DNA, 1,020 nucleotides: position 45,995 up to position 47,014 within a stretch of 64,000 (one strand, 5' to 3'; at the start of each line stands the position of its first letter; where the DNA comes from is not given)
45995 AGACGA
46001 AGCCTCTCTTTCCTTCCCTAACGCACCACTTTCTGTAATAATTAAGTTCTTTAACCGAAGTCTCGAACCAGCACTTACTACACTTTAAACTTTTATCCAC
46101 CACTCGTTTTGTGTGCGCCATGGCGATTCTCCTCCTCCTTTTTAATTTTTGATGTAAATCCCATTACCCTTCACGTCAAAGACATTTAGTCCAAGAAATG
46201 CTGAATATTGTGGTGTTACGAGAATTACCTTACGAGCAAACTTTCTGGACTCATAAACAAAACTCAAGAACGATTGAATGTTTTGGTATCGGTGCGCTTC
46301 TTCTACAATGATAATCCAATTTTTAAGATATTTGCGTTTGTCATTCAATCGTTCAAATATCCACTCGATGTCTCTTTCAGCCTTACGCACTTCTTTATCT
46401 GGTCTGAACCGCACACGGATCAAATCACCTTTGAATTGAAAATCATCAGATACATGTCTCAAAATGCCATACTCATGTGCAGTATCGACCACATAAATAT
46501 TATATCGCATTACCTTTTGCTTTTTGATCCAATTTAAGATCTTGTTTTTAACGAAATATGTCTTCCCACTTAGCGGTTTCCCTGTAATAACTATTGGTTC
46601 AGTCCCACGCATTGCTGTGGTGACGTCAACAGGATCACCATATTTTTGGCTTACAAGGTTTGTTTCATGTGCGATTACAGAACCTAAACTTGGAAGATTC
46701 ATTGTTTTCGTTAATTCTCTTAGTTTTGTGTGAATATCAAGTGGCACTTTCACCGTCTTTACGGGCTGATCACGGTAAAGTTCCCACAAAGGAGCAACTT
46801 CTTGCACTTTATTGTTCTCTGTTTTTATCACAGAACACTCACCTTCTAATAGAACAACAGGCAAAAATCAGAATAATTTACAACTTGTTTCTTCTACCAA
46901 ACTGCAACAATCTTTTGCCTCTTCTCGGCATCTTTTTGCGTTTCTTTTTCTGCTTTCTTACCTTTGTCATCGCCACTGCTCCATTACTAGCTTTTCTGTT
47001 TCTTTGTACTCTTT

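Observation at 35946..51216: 15.2-kb AT-rich integrated element inserted at the 3-prime end of the tRNA-splicing endonuclease gene endA, with no recognisable integrase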

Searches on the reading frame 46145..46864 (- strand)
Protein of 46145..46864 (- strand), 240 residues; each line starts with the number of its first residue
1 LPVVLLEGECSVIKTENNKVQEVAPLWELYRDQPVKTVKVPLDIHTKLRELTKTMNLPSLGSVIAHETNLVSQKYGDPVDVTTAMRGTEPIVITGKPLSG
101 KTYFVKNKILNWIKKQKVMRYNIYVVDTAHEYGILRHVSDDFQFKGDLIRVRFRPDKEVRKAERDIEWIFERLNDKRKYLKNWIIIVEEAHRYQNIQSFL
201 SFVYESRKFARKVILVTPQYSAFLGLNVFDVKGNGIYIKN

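Call 12: search_protein_families(library=pfam, max_evalue=0.1, proteins=[window:46145-46864:-])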
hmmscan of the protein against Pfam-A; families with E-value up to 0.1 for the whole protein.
seq(240 aa): 6 families
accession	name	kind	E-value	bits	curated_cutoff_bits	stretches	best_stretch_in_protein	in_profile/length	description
PF01637.24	ATPase_2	-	0.00047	20.5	33.2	1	87-197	19-126/225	ATPase domain predominantly from Archaea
PF09848.15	SLFN-g3_helicase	-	0.016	15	24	1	91-195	4-93/354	Schlafen group 3, DNA/RNA helicase domain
PF13173.12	AAA_14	-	0.017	15.6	27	0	90-208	4-89/129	AAA domain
PF13401.12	AAA_22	-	0.052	14.3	27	1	88-202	5-103/130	AAA domain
PF13245.12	AAA_19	-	0.079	13.6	25.1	0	88-126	11-47/134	AAA domain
PF03796.21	DnaB_C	-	0.08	12.7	27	0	81-164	12-94/255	DnaB-like helicase C terminal domain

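Call 25: search_protein_families(library=phrogs, max_evalue=0.01, proteins=[window:46145-46864:-])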
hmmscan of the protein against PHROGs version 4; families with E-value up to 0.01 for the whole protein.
seq(240 aa): 1 family
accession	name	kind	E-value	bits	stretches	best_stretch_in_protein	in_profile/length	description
phrog_2666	-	head and packaging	6.6e-05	22.8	1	85-194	318-434/555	terminase large subunit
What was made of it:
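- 46142..46864 (-): Backbone ATPase: an RHH-like N-terminus plus a P-loop. This is the marker gene of the family. PHROG terminase-like hit at 6.6e-5 (call 25).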

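Call 26: find_related_loci(query=window:46145-46864:-, collection=viral_contigs, flank=10000)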
Query seq(240 aa) (240 aa) in viral_contigs; peptide patterns used: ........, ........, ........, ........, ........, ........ (x = any residue, [..] = any of these).
7 stretches matched a pattern, but none encodes a relative of the query by tblastn (E <= 1e-3).

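Call 27: find_homologous_proteins(query=window:46145-46864:-, max_evalue=0.001)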
Query seq(240 aa) (240 aa): 5 proteins with E <= 0.001 among 262 candidates.
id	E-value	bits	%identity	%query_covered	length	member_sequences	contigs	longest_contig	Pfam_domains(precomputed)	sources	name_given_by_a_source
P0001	4.1e-139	480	95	92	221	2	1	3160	-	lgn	-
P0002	2.2e-63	232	52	90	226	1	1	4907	-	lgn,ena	-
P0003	1.1e-31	128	42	83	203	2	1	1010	-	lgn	-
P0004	2.4e-29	120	42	75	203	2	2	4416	-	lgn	-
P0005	6.6e-26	109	42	66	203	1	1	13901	-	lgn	-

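Call 28: find_encoding_contigs(protein=P0005, flank=10000, max_places=4)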
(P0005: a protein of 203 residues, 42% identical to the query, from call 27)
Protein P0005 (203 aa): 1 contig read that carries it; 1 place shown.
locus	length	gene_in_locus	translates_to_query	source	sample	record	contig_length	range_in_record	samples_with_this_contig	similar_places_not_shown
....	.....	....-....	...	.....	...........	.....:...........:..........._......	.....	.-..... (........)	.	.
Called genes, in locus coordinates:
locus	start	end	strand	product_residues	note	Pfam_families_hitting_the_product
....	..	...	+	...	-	-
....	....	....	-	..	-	-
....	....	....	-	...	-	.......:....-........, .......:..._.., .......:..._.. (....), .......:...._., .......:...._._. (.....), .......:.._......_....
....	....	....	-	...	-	-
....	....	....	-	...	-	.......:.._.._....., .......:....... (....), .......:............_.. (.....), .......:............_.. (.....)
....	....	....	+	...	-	-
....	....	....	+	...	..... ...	-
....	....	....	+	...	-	-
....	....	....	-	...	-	-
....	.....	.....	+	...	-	-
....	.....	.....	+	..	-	-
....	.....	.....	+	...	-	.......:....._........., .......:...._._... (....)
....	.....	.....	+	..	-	?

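Call 29: find_encoding_contigs(protein=P0002, flank=10000, max_places=4)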
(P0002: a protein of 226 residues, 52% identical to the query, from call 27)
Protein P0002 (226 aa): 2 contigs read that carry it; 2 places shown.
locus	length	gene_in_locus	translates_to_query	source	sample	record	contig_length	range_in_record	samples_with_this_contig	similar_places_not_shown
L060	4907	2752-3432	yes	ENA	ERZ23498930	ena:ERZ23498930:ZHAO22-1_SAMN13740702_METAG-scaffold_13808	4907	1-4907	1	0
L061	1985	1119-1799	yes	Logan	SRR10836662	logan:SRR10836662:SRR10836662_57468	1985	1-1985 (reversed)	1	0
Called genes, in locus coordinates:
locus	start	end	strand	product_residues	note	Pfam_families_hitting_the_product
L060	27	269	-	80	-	-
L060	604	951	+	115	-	PF08279:HTH_11 (weak), PF13412:HTH_24 (weak), PF01325:Fe_dep_repress (weak), PF01978:TrmB (weak), PF09339:HTH_IclR (weak)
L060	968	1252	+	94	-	-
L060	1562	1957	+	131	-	-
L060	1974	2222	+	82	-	-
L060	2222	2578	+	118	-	-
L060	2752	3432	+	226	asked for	-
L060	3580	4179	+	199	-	-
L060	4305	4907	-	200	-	?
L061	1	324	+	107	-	?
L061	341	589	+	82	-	-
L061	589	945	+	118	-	-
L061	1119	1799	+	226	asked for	-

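Call 30: find_encoding_contigs(protein=P0001, flank=10000, max_places=4)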
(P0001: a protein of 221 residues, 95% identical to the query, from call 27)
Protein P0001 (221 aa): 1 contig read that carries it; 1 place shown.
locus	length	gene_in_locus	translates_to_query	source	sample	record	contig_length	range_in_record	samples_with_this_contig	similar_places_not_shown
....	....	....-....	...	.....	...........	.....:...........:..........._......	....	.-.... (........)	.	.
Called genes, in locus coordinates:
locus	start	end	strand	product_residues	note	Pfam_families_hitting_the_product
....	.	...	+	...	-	?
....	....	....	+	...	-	-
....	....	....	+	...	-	-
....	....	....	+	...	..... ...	-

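Call 36: search_solved_structures(query=window:46145-46864:-, max_evalue=10)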
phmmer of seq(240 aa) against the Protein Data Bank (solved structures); distinct sequences matched with E-value up to 10: 7.
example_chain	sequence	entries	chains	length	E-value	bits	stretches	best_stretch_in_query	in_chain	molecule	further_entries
8tua_A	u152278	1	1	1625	0.015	18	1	127-171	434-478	Phosphatidylinositol 3,4,5-trisphosphate-dependent Rac exchanger 1 protein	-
6pcv_A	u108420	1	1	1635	0.015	18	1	127-171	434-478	Phosphatidylinositol (3,4,5) trisphosphate-dependent Rac exchanger 1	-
7syf_A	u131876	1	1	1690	0.016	17.9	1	127-171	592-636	Phosphatidylinositol 3,4,5-trisphosphate-dependent Rac exchanger 1 protein,Endolysin chime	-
6vsk_A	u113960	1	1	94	0.045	16.4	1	122-156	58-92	Phosphatidylinositol 3,4,5-trisphosphate-dependent Rac exchanger 1 protein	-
9zq7_A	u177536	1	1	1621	0.21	14.2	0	122-157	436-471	Phosphatidylinositol 3,4,5-trisphosphate-dependent Rac exchanger 2 protein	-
4r2h_A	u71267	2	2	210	0.33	13.6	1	89-193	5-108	STIV B204 ATPase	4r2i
7rx9_A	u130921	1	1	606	0.54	12.9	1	126-157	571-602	Phosphatidylinositol 3,4,5-trisphosphate-dependent Rac exchanger 1 protein, Endolysin chim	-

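Call 40: search_solved_structures(query=A1, max_evalue=10)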
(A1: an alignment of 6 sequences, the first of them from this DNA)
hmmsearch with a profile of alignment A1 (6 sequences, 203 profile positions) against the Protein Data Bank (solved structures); distinct sequences matched with E-value up to 10: 17.
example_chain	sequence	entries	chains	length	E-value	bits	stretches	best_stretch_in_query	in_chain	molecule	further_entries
4kfr_A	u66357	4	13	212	0.18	14.6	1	61-97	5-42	Genome packaging NTPase B204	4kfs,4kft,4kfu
8f19_B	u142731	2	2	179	0.2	14.5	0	63-108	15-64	GTP-binding nuclear protein GSP1/CNR1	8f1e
9ogb_B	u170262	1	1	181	0.2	14.5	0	63-108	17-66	GTP-binding nuclear protein GSP1/CNR1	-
3wyg_A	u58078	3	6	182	0.21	14.4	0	63-108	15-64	Gsp1p | GTP-binding nuclear protein | GTP-binding nuclear protein GSP1/CNR1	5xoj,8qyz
9b3i_D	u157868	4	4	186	0.22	14.4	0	63-108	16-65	GTP-binding nuclear protein | GTP-binding nuclear protein GSP1/CNR1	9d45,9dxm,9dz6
4r2h_A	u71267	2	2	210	0.22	14.3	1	61-97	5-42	STIV B204 ATPase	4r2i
2x19_A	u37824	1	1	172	0.28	14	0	63-108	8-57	GTP-BINDING NUCLEAR PROTEIN GSP1/CNR1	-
3icq_B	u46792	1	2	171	0.32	13.8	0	63-108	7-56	GTP-binding nuclear protein GSP1/CNR1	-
3m1i_A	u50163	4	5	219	0.36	13.6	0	63-108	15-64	GTP-binding nuclear protein GSP1/CNR1 | Gsp1p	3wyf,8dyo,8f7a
7pb8_Q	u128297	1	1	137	0.84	12.5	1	1-108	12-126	Centromere protein Q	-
7n8y_A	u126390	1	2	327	1.3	11.8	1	83-126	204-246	Phenylalanine--tRNA ligase alpha subunit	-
3pco_A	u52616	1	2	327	1.3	11.8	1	83-126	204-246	Phenylalanyl-tRNA synthetase, alpha subunit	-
6oz5_A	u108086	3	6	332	1.4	11.7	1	83-126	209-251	Phenylalanine--tRNA ligase alpha subunit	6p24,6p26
6i27_A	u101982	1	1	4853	4.1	10.2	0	23-98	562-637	Midasin,Midasin,Midasin,Midasin,Midasin,Midasin,Midasin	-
6i26_A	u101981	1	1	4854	4.1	10.2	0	23-98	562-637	Midasin,Midasin,Midasin,Midasin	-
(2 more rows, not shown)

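Call 46: predict_structure(alignment_id=A1)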
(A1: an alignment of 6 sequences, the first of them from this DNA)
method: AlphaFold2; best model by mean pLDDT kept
length: 240 residues; sequences in the alignment: 6
mean_pLDDT: 60.5   pTM: 0.57
mean pLDDT of the five models: 60.5, 60.4, 50.8, 45.0, 39.3
residues with pLDDT >= 90: 0; 70-90: 92; 50-70: 75; < 50: 73
segments of 3 or more residues with pLDDT < 50: 1-16, 18-37, 97-99, 129-160
pLDDT, mean of each block of 10 residues (from residue 1): 36 35 41 47 72 77 69 69 75 67 67 62 63 33 26 36 59 67 78 72 79 79 74 70
secondary structure, 60 per line:
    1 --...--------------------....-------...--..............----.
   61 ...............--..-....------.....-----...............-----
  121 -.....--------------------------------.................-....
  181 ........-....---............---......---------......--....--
elements in order: E3-5 H26-29 E37-39 H42-55 H60-75 H81-84 E91-95 H101-115 E122-126 H159-175 H177-182 E183-188 H190-193 H197-208 E212-217 E227-232 E235-238

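Call 56: fold_search(model_id=the predicted structure, library=pdb)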
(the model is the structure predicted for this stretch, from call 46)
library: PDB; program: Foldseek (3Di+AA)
matches with E <= 10: 1341; with E <= 0.001: 4
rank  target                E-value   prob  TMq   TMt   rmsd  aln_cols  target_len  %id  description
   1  8juy_A                5.1e-04  0.97  0.32  0.20  17.5       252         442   11  Human ATAD2 Walker B mutant-H3/H4K5Q complex, ATP state (Class II) (released 2023-10-18)
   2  4r2i                  7.0e-04  1.00  0.36  0.40   6.9       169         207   18  The Crystal Structure of STIV B204 complexed with AMP-PNP (released 2016-01-13)
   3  4r2h                  8.5e-04  1.00  0.37  0.42   6.2       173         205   18  The Crystal Structure of B204, the DNA-packaging ATPase from Sulfolobus Turreted Icosahedral Virus (released 2016-01-13)
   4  7pxc_D                9.1e-04  0.99  0.34  0.20  11.6       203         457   13  Substrate-engaged mycobacterial Proteasome-associated ATPase in complex with open-gate 20S CP - composite map (state A (released 2022-01-19)
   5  8y6q_M                1.2e-03  0.98  0.35  0.10  12.7       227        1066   12  Structure of the Dark/Dronc complex (released 2024-08-07)
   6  7px9_D                1.3e-03  1.00  0.37  0.21   7.6       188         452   14  Substrate-engaged mycobacterial Proteasome-associated ATPase - focused 3D refinement (state A) (released 2022-01-19)
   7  1cr1                  1.5e-03  0.96  0.31  0.31  12.6       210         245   13  CRYSTAL STRUCTURE OF THE HELICASE DOMAIN OF THE GENE 4 PROTEIN OF BACTERIOPHAGE T7: COMPLEX WITH DTTP (released 1999-11-10)
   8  8woc_A                1.8e-03  1.00  0.43  0.31   5.0       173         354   21  Cryo-EM structure of SIR2/HerA complex (released 2024-09-11)
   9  4xgu_A                1.8e-03  0.99  0.34  0.23   9.2       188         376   15  Structure of C. elegans PCH-2 (released 2015-05-06)
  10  7z3m                  2.1e-03  0.99  0.35  0.29   7.7       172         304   14  Putative Phage Recombinase UvsX (released 2023-09-13)
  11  4xgu_C                2.2e-03  0.99  0.34  0.23   9.3       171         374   15  Structure of C. elegans PCH-2 (released 2015-05-06)
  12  9pd8_A                2.4e-03  0.95  0.33  0.13   8.0       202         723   16  22bin20S complex (NSF-alphaSNAP-2:2 syntaxin-1a:SNAP-25), hydrolyzing, class 21 (released 2025-08-06)
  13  6wgi_B                2.5e-03  0.85  0.32  0.25  15.9       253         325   10  Atomic model of the mutant OCCM (ORC-Cdc6-Cdt1-Mcm2-7 with Mcm6 WHD truncation) loaded on DNA at 10.5 A resolution (released 2020-07-15)
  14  9okc_B                2.7e-03  0.90  0.29  0.16  12.5       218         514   13  22bin20S complex (NSF-alphaSNAP-2:2 syntaxin-1a:SNAP-25), hydrolyzing, class 17 (released 2025-08-06)
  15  6rqc_D                2.8e-03  0.96  0.32  0.20  11.1       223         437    9  Cryo-EM structure of an MCM loading intermediate (released 2019-11-20)
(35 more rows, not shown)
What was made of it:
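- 46142..46864 (-): There are weak matches to the STIV B204 packaging ATPase (calls 36, 40, 56).
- On Tailless icosahedral provirus (STIV/TKV4-like): The ATPase resemblance is marginal (calls 36, 40, 56).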

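Call 70: find_related_loci(query=A1, collection=metagenome_contigs, flank=10000)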
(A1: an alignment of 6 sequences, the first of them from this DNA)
Query A1 (240 aa) in metagenome_contigs; peptide patterns used: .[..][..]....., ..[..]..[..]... (x = any residue, [..] = any of these).
168 stretches matched a pattern; 32 encode a relative of the query (tblastn E <= 1e-3); 32 distinct loci.
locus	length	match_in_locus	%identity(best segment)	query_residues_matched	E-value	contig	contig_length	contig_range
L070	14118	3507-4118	39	33-238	2e-38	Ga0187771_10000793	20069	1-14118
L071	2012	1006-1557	40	38-226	2e-37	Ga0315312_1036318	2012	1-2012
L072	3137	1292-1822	40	45-226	6e-37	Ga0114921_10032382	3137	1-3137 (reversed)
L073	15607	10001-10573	40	31-226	1e-36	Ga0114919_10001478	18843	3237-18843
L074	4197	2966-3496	40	45-226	2e-36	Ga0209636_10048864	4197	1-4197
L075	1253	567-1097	39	45-226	6e-37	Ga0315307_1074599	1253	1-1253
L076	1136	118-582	43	70-226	4e-37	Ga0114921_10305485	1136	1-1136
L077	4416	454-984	40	45-226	3e-35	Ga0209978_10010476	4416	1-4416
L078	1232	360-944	38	38-237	5e-36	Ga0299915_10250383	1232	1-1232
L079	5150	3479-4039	37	38-229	1e-34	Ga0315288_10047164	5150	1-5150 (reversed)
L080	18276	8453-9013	37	38-229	1e-34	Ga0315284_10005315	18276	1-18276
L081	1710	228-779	39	38-226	1e-34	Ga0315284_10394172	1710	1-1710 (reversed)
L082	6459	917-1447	38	45-226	4e-34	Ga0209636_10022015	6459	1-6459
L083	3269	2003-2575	35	31-226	3e-33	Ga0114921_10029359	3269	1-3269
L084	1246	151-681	39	45-226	3e-34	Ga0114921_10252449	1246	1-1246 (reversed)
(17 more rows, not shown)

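Call 74: search_protein_families(library=pfam, max_evalue=0.01, proteins=[L070:312-851:+, L070:859-2658:+, L070:2643-3041:+, L070:3205-3492:+, L070:4351-4641:+, L070:4747-5703:-, L070:5703-7007:-, L070:7100-8959:-, L070:10200-11396:-, L070:11591-12304:-])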
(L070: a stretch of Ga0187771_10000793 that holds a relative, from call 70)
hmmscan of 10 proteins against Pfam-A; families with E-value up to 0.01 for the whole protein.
L070:312-851:+ (180 aa): 0 families

L070:859-2658:+ (600 aa): 0 families

L070:2643-3041:+ (133 aa): 0 families

L070:3205-3492:+ (96 aa): 0 families

L070:4351-4641:+ (97 aa): 0 families

L070:4747-5703:- (319 aa): 0 families

L070:5703-7007:- (435 aa): 1 family
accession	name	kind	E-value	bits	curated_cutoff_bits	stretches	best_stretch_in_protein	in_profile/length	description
PF01420.25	Methylase_S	-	7.2e-23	82.1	22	2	24-176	13-149/168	Type I restriction modification DNA specificity domain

L070:7100-8959:- (620 aa): 7 families
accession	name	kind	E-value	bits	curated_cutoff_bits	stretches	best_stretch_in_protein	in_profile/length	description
PF02384.22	N6_Mtase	-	6.1e-29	101.8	20.4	1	290-547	17-236/311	N-6 DNA Methylase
PF13588.12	HSDR_N_2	-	1.9e-20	73.4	25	1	31-142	1-110/110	Type I restriction enzyme R protein N terminus (HSDR_N)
PF01170.24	UPF0020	-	1.3e-07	32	22.3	1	313-431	20-133/197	RMKL-like, methyltransferase domain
PF07669.17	Eco57I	-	2.9e-06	27.9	25.3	1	367-521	2-164/171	Eco57I restriction-modification methylase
PF05175.20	MTS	-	3.7e-06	27.1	23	1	397-464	76-143/170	Methyltransferase small domain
PF20473.4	MmeI_Mtase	-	0.00019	21.1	27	1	322-420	23-117/259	MmeI, DNA-methyltransferase domain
PF04313.20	HSDR_N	-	0.0004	20.7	25.1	1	57-132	121-196/198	Type I restriction enzyme R protein N terminus (HSDR_N)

L070:10200-11396:- (399 aa): 0 families

L070:11591-12304:- (238 aa): 2 families
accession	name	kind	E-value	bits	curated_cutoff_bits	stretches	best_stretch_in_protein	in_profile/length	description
PF03692.20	CxxCxxCC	-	2.3e-06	28.6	23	1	68-105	41-73/85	Putative zinc- or iron-chelating domain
PF24375.1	DUF7531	-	0.0044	17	27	1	71-98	111-140/288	Family of unknown function (DUF7531)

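Call 77: search_protein_families(library=pfam, max_evalue=0.5, proteins=[L070:4747-5703:-, L070:859-2658:+])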
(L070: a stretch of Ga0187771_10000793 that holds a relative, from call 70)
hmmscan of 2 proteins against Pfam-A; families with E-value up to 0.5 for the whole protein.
L070:4747-5703:- (319 aa): 1 family
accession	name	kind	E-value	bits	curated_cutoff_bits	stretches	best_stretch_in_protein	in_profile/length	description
PF18739.6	HEPN_Apea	-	0.052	14.4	24.4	1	69-141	26-97/136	Apea-like HEPN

L070:859-2658:+ (600 aa): 0 families

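Call 97: search_protein_families(library=ncbifam, max_evalue=0.01, proteins=[window:46145-46864:-, L070:859-2658:+])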
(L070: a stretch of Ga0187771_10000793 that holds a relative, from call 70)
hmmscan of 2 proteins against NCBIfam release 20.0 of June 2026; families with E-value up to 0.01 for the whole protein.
seq(240 aa): 0 families

L070:859-2658:+ (600 aa): 1 family
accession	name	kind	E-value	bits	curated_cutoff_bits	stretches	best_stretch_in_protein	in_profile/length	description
TIGR04172.1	DGQHR_dnd_1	hypoth_equivalog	0.008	15.2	450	0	328-411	292-374/381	DNA phosphorothioation-associated DGQHR protein 1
